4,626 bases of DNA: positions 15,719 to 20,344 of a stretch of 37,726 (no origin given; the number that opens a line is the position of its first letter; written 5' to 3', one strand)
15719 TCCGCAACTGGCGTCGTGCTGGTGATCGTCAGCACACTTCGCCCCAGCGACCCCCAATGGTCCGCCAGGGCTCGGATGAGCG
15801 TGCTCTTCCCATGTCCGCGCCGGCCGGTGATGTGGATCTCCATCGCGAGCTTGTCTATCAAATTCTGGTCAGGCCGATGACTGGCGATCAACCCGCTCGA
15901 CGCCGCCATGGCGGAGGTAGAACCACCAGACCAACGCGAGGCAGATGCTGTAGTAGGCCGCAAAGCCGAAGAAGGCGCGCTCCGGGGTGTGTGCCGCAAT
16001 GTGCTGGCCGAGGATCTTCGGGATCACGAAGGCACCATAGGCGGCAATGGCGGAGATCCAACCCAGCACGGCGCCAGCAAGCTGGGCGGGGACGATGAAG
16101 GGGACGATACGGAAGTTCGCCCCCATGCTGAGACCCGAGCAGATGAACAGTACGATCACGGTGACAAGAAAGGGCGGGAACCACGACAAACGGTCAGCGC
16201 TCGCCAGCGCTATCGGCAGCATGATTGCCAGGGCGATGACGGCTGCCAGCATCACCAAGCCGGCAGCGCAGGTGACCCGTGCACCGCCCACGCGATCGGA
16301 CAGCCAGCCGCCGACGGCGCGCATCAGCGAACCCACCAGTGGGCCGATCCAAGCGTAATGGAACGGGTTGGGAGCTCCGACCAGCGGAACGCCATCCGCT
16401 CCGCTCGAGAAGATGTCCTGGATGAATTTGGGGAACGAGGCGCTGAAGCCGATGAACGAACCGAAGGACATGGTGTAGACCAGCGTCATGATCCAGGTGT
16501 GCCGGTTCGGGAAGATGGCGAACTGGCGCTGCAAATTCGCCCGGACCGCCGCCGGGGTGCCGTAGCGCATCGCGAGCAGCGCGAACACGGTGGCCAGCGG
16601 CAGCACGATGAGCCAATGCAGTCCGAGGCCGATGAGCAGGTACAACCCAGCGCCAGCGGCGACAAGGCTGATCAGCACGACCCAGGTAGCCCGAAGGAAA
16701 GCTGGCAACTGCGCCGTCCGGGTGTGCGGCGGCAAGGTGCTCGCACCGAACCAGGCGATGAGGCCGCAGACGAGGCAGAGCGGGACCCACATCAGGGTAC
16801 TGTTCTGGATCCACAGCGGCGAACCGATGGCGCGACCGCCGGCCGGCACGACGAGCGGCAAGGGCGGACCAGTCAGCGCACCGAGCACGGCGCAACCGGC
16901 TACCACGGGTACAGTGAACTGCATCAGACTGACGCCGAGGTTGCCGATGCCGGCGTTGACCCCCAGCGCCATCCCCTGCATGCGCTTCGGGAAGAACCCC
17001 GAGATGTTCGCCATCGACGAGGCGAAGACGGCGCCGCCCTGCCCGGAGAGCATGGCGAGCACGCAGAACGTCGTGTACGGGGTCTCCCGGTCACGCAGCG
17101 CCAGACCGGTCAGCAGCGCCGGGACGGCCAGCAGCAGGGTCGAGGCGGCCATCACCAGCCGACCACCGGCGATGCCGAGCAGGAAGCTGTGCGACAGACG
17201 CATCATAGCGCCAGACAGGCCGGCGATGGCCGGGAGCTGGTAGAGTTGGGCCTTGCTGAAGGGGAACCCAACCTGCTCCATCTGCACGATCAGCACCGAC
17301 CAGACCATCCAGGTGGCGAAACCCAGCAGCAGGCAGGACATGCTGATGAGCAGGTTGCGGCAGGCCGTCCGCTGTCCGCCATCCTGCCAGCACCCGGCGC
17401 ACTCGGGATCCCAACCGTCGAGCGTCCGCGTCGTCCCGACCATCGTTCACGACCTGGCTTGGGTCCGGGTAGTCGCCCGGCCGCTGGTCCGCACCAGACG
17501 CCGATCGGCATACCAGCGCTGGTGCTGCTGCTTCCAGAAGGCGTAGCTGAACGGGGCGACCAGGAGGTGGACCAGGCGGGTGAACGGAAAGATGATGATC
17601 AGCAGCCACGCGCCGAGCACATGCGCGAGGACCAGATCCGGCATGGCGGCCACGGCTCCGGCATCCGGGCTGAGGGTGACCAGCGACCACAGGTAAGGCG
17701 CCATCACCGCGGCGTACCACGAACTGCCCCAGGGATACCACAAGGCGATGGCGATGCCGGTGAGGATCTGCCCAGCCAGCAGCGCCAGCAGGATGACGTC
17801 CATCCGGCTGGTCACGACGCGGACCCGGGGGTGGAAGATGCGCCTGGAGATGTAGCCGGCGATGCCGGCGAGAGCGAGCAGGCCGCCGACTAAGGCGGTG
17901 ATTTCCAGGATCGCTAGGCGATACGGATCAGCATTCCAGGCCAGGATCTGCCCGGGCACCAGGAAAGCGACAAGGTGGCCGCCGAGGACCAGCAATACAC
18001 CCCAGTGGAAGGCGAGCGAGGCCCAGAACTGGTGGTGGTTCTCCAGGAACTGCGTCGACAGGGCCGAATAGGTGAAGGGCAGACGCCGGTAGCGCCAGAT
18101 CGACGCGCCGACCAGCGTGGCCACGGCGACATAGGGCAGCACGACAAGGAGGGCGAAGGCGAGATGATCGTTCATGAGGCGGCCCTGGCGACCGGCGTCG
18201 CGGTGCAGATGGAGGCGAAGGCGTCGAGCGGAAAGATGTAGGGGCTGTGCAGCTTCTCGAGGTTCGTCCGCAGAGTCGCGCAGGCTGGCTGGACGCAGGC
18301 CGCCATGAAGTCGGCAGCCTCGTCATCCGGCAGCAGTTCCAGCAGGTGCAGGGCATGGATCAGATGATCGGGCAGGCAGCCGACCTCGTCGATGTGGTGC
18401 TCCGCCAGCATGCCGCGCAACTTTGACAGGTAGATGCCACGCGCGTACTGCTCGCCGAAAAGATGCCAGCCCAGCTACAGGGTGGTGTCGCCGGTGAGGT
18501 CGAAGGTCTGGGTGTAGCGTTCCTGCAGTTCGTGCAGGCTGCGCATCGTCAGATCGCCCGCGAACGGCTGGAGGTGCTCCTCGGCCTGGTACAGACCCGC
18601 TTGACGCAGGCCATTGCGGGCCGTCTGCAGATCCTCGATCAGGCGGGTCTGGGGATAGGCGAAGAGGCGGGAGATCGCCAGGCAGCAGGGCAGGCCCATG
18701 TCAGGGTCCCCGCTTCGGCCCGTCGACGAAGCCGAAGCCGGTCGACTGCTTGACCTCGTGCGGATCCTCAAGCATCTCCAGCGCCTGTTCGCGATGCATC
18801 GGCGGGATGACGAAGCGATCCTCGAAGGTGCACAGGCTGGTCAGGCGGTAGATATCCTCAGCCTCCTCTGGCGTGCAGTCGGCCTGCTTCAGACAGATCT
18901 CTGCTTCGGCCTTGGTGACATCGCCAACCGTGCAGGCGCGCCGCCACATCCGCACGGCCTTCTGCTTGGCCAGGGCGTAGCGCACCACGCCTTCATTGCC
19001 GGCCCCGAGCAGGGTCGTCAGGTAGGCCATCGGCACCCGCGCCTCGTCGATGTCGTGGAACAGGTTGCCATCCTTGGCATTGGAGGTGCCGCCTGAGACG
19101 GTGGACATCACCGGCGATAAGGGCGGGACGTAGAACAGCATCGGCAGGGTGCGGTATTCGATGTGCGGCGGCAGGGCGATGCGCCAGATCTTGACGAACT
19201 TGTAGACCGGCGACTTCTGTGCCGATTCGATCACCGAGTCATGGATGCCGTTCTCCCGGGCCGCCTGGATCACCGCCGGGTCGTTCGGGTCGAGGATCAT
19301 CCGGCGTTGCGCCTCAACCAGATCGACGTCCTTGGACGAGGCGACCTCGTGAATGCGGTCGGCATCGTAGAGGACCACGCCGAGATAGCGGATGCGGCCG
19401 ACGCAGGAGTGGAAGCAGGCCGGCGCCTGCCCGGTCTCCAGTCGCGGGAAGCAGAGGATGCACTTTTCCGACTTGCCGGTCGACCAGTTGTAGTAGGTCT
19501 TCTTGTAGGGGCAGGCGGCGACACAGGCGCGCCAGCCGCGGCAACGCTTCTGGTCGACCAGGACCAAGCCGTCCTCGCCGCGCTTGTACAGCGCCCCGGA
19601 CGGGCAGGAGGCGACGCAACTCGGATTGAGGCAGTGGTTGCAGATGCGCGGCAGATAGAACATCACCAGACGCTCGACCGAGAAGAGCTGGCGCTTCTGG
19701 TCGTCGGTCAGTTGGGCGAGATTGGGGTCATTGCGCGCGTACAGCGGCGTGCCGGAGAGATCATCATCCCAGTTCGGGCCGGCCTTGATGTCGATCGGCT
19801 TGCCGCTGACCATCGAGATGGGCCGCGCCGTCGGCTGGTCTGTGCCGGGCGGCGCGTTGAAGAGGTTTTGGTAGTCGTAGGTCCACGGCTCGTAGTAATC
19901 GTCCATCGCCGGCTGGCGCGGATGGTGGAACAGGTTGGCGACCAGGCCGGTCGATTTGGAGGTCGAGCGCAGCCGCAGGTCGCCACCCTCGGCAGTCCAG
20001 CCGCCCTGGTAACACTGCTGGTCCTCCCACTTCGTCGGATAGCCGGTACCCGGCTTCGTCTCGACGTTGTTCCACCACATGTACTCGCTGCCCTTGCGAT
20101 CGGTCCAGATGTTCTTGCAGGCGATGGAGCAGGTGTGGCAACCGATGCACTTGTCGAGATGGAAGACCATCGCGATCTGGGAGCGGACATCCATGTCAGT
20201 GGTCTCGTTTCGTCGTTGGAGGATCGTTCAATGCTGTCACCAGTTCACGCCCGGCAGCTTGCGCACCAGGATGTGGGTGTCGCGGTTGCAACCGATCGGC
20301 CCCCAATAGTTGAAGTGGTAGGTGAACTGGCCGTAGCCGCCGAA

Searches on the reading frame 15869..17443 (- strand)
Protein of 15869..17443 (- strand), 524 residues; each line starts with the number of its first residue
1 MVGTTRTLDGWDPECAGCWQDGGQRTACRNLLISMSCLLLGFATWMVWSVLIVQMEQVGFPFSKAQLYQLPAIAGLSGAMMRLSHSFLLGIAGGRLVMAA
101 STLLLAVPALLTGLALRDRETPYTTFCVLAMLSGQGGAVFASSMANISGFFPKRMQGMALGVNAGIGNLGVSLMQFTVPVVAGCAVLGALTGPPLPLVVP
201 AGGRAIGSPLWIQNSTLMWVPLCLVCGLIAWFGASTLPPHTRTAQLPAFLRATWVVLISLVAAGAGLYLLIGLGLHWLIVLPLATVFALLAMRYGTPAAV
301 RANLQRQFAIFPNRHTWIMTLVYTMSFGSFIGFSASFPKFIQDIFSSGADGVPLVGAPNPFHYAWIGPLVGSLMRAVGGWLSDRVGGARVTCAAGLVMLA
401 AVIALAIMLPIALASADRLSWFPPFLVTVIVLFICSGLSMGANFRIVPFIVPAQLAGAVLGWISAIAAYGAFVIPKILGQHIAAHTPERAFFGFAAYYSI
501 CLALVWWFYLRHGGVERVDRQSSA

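Call 26: search_protein_families(library=pfam, proteins=[window:15869-17443:-], max_evalue=0.0001)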
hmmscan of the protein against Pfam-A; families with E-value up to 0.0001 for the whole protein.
window:15869-17443:- (524 aa): 1 family
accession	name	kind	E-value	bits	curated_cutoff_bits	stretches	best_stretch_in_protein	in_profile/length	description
PF07690.21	MFS_1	-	1.7e-11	44.1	33.4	2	36-475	4-347/347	Major Facilitator Superfamily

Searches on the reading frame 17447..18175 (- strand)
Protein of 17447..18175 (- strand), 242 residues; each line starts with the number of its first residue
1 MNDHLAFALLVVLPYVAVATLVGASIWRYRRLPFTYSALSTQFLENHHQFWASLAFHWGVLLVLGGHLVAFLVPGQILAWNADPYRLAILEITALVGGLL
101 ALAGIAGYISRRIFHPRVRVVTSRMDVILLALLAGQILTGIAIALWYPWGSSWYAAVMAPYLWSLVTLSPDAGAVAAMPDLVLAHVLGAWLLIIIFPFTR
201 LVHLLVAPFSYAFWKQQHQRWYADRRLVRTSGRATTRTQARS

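Call 26: search_protein_families(library=pfam, proteins=[window:17447-18175:-], max_evalue=0.0001)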
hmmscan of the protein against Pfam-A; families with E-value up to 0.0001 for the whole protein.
window:17447-18175:- (242 aa): 1 family
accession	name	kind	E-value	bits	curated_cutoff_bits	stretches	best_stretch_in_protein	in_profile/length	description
PF02665.19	Nitrate_red_gam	-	1.5e-51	175.5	22.9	1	9-221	4-216/217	Nitrate reductase gamma subunit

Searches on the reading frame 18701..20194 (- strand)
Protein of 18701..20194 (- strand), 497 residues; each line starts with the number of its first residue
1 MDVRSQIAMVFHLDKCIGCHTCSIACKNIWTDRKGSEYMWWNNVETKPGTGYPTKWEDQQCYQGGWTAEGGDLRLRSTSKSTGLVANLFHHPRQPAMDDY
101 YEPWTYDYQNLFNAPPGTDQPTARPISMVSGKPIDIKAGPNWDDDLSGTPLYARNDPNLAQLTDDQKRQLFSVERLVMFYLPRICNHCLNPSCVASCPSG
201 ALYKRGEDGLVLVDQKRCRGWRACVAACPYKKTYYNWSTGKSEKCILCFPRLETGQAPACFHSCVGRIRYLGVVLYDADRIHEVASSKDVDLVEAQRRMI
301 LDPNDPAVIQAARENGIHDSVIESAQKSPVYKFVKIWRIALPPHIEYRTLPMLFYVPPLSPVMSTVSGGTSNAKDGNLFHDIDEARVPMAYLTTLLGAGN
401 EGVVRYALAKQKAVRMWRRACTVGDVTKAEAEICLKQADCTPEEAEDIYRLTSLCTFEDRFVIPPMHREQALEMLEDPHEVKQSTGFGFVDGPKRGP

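Call 26: search_protein_families(library=pfam, proteins=[window:18701-20194:-], max_evalue=0.0001)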
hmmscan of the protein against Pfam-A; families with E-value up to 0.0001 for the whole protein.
window:18701-20194:- (497 aa): 7 families
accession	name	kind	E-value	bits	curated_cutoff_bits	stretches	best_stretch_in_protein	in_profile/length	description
PF13247.11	Fer4_11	-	4.8e-37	126.6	26.2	1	177-273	2-99/100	4Fe-4S dicluster domain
PF14711.11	Nitr_red_bet_C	-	1e-16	60.7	27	1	359-430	1-72/81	Respiratory nitrate reductase beta C-terminal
PF13237.11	Fer4_10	-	9.2e-11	41.9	25.5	1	181-229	5-53/53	4Fe-4S dicluster domain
PF12838.12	Fer4_7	-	3.6e-07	31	27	1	185-231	2-51/52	4Fe-4S dicluster domain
PF12797.12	Fer4_2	-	9.1e-07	28.9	24.5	0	9-27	3-21/22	4Fe-4S binding domain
PF12837.12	Fer4_6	-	5.7e-06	26.5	25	0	183-202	7-24/24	4Fe-4S binding domain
PF00037.32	Fer4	-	7.3e-05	22.9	21.1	0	10-26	2-18/24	4Fe-4S binding domain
